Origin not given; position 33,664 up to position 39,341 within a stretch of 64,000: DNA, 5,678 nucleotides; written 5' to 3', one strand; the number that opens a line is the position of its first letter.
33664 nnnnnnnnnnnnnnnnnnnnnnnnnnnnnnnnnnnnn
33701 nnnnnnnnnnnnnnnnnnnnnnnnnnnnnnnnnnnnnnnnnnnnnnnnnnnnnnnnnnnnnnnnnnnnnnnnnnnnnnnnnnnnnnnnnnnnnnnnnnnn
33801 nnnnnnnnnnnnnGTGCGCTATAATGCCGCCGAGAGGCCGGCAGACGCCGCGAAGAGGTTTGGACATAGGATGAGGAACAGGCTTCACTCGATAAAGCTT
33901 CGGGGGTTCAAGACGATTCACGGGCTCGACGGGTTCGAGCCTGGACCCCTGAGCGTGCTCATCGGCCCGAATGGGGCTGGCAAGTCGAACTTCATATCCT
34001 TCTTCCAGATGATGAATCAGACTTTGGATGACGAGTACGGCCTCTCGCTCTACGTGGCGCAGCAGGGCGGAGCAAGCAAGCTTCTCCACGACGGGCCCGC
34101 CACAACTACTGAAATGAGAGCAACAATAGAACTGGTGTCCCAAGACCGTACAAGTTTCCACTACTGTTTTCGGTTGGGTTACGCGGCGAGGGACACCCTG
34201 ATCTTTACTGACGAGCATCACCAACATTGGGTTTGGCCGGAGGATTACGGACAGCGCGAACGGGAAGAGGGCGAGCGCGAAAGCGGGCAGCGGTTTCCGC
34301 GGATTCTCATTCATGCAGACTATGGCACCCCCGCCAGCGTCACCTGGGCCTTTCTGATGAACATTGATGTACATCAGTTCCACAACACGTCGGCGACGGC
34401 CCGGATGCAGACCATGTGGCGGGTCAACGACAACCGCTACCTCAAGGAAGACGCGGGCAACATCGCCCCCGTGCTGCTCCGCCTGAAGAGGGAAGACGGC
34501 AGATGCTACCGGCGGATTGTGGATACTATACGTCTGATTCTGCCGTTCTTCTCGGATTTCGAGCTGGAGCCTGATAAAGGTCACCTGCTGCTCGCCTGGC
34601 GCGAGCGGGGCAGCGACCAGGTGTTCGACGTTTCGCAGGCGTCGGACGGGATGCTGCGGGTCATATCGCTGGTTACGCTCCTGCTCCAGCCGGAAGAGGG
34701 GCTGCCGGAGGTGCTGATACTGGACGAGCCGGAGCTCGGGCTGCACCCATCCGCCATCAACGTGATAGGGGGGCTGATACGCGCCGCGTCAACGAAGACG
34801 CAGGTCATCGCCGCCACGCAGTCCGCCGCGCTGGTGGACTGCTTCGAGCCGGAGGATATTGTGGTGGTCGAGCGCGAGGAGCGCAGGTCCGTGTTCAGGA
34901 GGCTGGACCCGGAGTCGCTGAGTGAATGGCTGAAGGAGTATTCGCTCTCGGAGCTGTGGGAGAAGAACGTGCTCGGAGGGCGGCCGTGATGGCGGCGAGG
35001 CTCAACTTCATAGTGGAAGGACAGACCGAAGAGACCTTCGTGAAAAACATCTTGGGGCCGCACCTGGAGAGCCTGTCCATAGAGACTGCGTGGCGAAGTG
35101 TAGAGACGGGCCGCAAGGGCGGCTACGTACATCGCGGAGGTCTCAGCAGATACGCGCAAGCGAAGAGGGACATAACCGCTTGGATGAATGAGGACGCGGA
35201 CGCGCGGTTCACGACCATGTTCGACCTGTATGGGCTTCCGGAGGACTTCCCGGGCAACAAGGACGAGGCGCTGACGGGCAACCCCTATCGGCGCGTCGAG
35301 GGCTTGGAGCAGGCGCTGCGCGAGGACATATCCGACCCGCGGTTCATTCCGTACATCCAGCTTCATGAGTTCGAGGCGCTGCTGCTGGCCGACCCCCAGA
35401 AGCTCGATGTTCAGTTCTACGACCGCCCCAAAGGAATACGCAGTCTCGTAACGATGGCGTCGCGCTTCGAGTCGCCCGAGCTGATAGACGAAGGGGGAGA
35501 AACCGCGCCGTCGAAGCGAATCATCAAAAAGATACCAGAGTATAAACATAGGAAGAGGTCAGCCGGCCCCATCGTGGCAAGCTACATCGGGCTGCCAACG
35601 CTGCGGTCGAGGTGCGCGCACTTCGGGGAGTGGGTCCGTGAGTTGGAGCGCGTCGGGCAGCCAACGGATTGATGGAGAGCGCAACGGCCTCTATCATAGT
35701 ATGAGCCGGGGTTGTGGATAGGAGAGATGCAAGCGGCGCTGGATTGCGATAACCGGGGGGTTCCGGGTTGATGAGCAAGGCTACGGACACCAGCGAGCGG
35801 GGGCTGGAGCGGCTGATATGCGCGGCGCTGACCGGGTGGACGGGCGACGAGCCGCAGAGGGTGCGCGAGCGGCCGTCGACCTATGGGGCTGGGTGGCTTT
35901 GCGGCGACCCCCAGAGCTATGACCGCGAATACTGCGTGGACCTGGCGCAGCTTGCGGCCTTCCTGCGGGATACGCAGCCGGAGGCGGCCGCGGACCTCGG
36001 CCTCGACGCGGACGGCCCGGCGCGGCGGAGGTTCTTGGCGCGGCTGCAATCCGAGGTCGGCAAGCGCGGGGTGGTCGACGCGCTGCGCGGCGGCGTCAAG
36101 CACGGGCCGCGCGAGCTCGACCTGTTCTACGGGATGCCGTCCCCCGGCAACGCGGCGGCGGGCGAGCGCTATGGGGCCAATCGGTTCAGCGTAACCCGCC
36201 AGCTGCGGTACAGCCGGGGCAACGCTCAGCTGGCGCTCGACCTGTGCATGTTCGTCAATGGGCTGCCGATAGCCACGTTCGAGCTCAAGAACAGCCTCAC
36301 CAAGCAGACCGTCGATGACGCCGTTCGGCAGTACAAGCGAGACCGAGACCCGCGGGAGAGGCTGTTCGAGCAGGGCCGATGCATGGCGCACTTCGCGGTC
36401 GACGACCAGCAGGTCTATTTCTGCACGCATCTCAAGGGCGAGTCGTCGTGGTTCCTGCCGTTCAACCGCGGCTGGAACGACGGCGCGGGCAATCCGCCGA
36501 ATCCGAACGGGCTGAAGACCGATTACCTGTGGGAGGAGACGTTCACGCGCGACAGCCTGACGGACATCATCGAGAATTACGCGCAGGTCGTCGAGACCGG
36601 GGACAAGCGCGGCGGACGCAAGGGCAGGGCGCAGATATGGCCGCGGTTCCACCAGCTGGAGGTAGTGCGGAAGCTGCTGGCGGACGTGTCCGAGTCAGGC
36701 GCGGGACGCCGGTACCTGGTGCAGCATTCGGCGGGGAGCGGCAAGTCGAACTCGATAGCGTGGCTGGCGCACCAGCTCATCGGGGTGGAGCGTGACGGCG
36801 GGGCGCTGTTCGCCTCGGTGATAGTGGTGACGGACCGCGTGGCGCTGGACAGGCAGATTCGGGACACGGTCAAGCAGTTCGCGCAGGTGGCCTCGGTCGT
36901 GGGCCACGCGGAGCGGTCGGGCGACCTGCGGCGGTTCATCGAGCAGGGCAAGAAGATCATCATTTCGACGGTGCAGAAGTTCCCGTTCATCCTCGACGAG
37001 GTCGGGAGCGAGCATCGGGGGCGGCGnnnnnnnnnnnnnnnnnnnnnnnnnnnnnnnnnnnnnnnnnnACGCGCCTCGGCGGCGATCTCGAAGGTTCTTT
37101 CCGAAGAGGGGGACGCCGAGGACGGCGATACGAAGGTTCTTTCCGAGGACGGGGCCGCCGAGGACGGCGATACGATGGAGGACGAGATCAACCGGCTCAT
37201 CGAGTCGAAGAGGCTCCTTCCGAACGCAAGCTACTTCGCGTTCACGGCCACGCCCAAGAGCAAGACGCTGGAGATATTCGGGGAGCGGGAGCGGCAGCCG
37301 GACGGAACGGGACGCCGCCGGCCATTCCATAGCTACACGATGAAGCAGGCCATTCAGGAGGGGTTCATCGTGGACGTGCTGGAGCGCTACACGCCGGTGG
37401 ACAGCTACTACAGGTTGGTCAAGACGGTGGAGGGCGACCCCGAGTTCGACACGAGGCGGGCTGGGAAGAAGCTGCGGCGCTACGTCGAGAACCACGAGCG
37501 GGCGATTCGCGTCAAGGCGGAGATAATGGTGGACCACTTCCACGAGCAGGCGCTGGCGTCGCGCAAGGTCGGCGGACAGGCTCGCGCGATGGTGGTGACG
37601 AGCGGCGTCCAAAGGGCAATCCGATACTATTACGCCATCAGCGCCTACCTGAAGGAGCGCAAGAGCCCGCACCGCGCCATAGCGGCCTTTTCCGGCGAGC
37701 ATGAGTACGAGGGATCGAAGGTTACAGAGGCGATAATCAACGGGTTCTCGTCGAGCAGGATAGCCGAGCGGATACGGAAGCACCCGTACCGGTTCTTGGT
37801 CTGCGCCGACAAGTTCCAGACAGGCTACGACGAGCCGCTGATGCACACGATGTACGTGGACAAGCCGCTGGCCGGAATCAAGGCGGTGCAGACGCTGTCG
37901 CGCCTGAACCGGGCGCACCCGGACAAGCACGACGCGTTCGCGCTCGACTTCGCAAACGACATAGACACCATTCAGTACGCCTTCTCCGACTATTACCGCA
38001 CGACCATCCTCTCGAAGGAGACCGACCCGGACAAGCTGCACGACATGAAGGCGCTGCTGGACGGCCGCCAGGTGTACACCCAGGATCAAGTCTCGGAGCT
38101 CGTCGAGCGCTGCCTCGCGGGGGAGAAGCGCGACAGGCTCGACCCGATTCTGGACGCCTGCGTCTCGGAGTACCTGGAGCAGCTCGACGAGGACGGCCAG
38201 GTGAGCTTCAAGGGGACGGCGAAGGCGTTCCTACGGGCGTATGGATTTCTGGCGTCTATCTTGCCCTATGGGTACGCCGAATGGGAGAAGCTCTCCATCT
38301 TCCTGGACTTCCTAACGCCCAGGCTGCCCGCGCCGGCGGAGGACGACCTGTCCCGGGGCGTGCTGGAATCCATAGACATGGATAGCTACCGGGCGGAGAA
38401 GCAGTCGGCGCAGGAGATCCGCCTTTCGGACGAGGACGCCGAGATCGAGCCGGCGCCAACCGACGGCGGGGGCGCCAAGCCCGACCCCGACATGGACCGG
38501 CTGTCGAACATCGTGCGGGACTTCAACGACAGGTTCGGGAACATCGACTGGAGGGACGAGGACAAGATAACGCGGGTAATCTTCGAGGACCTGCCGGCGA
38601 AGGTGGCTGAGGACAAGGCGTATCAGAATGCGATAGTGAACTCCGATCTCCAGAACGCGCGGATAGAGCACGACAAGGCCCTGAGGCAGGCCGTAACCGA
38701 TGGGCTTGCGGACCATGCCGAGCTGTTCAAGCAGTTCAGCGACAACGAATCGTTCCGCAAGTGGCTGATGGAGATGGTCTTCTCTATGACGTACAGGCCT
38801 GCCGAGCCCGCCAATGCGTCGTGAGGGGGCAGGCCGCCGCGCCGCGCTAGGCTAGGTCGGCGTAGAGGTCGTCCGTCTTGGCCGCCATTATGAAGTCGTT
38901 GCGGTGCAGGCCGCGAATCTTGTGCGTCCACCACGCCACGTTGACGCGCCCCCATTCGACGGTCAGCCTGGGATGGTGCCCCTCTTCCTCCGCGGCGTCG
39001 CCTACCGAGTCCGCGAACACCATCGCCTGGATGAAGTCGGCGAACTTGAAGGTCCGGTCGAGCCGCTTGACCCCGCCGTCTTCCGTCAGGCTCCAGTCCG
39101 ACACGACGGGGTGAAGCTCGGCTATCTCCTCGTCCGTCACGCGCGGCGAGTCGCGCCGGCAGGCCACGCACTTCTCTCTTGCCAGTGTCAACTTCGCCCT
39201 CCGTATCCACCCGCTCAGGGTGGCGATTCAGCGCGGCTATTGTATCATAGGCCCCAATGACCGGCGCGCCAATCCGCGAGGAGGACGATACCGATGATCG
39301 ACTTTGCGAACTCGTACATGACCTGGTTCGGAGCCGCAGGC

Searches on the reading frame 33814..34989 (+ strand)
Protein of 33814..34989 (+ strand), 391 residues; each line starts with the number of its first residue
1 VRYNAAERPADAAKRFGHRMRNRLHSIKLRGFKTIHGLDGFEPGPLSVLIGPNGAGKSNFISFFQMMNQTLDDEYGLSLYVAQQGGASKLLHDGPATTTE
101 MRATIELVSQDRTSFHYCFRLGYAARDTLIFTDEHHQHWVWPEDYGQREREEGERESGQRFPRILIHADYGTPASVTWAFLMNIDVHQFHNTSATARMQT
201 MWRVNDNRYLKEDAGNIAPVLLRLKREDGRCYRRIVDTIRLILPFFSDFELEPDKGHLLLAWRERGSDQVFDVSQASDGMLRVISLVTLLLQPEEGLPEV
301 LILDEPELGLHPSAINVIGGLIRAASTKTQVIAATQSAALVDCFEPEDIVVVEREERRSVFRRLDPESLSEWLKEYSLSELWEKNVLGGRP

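Call 3: search_protein_families(library=pfam, proteins=[window:33814-34989:+], max_evalue=0.1)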
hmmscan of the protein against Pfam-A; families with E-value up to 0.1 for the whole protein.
window:33814-34989:+ (391 aa): 6 families
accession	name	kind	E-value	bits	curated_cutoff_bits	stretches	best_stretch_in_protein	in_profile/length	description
PF13304.12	AAA_21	-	2.1e-27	97.4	27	1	46-342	1-304/304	AAA domain, putative AbiEii toxin, Type IV TA system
PF13175.12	AAA_15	-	2.6e-10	40.9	32.1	2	257-338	291-371/374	AAA ATPase domain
PF02463.25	SMC_N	-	4.8e-06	26.6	40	1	24-62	2-42/220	RecF/RecN/SMC N terminal domain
PF00005.33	ABC_tran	-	9.9e-06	26.6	25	1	41-112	8-68/137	ABC transporter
PF11398.14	DUF2813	-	5.2e-05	23.2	21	1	300-370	286-354/372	Protein of unknown function (DUF2813)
PF13476.12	AAA_23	-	0.0012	20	27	1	26-65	1-40/201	AAA domain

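Call 4: search_protein_families(library=padloc, proteins=[window:33814-34989:+], max_evalue=0.1)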
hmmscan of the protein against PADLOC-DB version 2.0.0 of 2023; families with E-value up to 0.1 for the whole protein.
window:33814-34989:+ (391 aa): 106 families (the best 25 are shown)
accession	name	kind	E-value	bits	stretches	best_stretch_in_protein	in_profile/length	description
PDLC04175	HEC-01A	-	3.6e-122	405.9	1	21-391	3-362/363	-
PDLC04174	HEC-01A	-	4.3e-83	276.6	1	175-391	43-262/264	-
PDLC04177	HEC-01A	-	5.5e-55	185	2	205-389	208-390/393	-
PDLC04178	HEC-01A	-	5e-47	158.8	1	22-387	7-380/399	-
PDLC04176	HEC-01A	-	3.1e-39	133.4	1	24-389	3-367/371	-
PDLC04183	HEC-01A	-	4.2e-39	132.7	2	189-389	196-400/402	-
PDLC04182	HEC-01A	-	3.5e-31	106.6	2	198-388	207-401/406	-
PDLC04179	HEC-01A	-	5.4e-28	96.3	2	203-391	266-455/459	-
PDLC02980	AriA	-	2e-27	95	1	47-342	2-304/304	-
PDLC04135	mad3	-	7.9e-26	89.5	1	23-387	1-374/374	mads_3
PDLC04389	PDC-M07A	-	4.2e-22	76.8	2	198-364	211-399/443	-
PDLC04180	HEC-01A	-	8.1e-22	75.9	1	48-360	26-342/382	-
PDLC04391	PDC-M07A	-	1.4e-19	68.4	2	195-385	197-399/412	-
PDLC04184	HEC-01A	-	5.8e-19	66.4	2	200-337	233-375/464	-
PDLC02335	AbiLi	-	1e-18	65.5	1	45-365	77-263/326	AbiLi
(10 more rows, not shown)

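Call 5: search_protein_families(library=ncbifam, proteins=[window:33814-34989:+], max_evalue=0.1)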
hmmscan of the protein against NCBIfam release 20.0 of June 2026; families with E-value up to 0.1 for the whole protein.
window:33814-34989:+ (391 aa): 48 families (the best 25 are shown)
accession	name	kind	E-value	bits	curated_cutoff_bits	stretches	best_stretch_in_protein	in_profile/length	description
NF047739.1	antiphage_MADS3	equivalog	3.4e-24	85.8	420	2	173-384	215-424/427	methylation-associated defense system AAA family ATPase MAD3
TIGR01188.1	drrA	subfamily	1.4e-07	31.1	312.45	1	273-337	122-183/302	daunorubicin resistance ABC transporter, ATP-binding protein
TIGR03864.1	PQQ_ABC_ATP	hypoth_equivalog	1.7e-07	31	302.25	2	275-352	132-204/236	ABC transporter, ATP-binding subunit, PQQ-dependent alcohol dehydrogenase system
NF038234.1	retron_eff_Eco8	equivalog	4.9e-07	28.8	250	2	286-341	262-325/679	retron Eco8 family effector endonuclease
NF041760.1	PtuA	equivalog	7.2e-07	28.5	500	1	19-61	47-89/524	retron Ec78 anti-phage system effector ATPase PtuA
TIGR00972.1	3a0107s01c2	equivalog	3.4e-06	26.6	343.2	1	46-116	29-95/248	phosphate ABC transporter ATP-binding protein PstB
NF010059.0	PRK13536.1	equivalog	5.3e-06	25.4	549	1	272-335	171-230/342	nodulation factor ABC transporter ATP-binding protein NodI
NF040873.1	AztA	equivalog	2.7e-05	23.8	220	0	35-62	8-36/191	zinc ABC transporter ATP-binding protein AztA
TIGR03522.1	GldA_ABC_ATP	equivalog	2.8e-05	23.8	402.6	1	274-342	132-196/301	gliding motility-associated ABC transporter ATP-binding subunit GldA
TIGR01288.1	nodI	equivalog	2.8e-05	23.3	424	1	269-334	129-190/303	nodulation factor ABC transporter ATP-binding protein NodI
TIGR03411.1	urea_trans_UrtD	equivalog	3.7e-05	23.5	304.1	1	27-61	10-45/242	urea ABC transporter ATP-binding protein UrtD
NF010864.0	PRK14271.1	equivalog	4.6e-05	22.7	561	1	261-339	152-223/276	phosphate ABC transporter ATP-binding protein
TIGR03740.1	galliderm_ABC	subfamily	8.3e-05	22.4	309.75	1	274-329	123-174/223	lantibiotic protection ABC transporter ATP-binding subunit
TIGR01978.1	sufC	equivalog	0.00012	21.6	212.8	0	298-353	163-219/243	Fe-S cluster assembly ATPase SufC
TIGR04521.1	ECF_ATPase_2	equivalog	0.00013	21.1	330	1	277-335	146-202/279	energy-coupling factor transporter ATPase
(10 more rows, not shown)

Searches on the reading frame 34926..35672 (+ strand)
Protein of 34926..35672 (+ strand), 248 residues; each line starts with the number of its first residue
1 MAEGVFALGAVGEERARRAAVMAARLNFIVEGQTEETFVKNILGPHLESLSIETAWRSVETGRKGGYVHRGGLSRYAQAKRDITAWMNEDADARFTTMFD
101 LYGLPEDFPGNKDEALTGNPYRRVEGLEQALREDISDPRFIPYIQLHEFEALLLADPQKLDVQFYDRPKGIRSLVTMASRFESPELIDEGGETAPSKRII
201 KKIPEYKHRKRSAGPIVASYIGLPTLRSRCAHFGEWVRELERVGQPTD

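Call 3: search_protein_families(library=pfam, proteins=[window:34926-35672:+], max_evalue=0.1)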
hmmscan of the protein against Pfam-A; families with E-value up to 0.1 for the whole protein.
window:34926-35672:+ (248 aa): 1 family
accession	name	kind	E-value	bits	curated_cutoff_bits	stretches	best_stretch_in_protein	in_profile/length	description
PF14103.11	DUF4276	-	2.9e-50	171.6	30.2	1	30-241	1-192/192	Domain of unknown function (DUF4276)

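Call 4: search_protein_families(library=padloc, proteins=[window:34926-35672:+], max_evalue=0.1)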
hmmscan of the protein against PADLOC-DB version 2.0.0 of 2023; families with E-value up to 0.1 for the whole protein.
window:34926-35672:+ (248 aa): 6 families
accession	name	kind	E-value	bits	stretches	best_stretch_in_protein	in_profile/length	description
PDLC04188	HEC-01B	-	5.3e-74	246.8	1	16-243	6-226/230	-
PDLC04190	HEC-01B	-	6.4e-55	184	1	25-195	3-168/168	-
PDLC04187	HEC-01B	-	5.5e-21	73.7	1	90-242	3-165/166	-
PDLC04189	HEC-01B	-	3e-20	71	1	23-240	2-221/223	-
PDLC04186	HEC-01B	-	3.1e-20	70.7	1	88-246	41-195/196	-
PDLC04210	HEC-01B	-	0.00043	18.1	1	28-161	8-132/217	-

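Call 5: search_protein_families(library=ncbifam, proteins=[window:34926-35672:+], max_evalue=0.1)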
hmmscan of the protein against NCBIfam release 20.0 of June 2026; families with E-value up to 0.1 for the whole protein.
window:34926-35672:+ (248 aa): 0 families

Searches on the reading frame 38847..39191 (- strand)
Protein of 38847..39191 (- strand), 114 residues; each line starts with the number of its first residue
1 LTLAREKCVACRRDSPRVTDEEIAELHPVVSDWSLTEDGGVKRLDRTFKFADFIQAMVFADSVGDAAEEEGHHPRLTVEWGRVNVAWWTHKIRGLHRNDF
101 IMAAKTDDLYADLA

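Call 88: search_protein_families(library=pfam, proteins=[window:38847-39191:-], max_evalue=0.00001)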
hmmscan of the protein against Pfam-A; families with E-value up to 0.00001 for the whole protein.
window:38847-39191:- (114 aa): 1 family
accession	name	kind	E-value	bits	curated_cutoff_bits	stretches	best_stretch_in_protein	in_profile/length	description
PF01329.24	Pterin_4a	-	4.7e-29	100.8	26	1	17-109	2-91/91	Pterin 4 alpha carbinolamine dehydratase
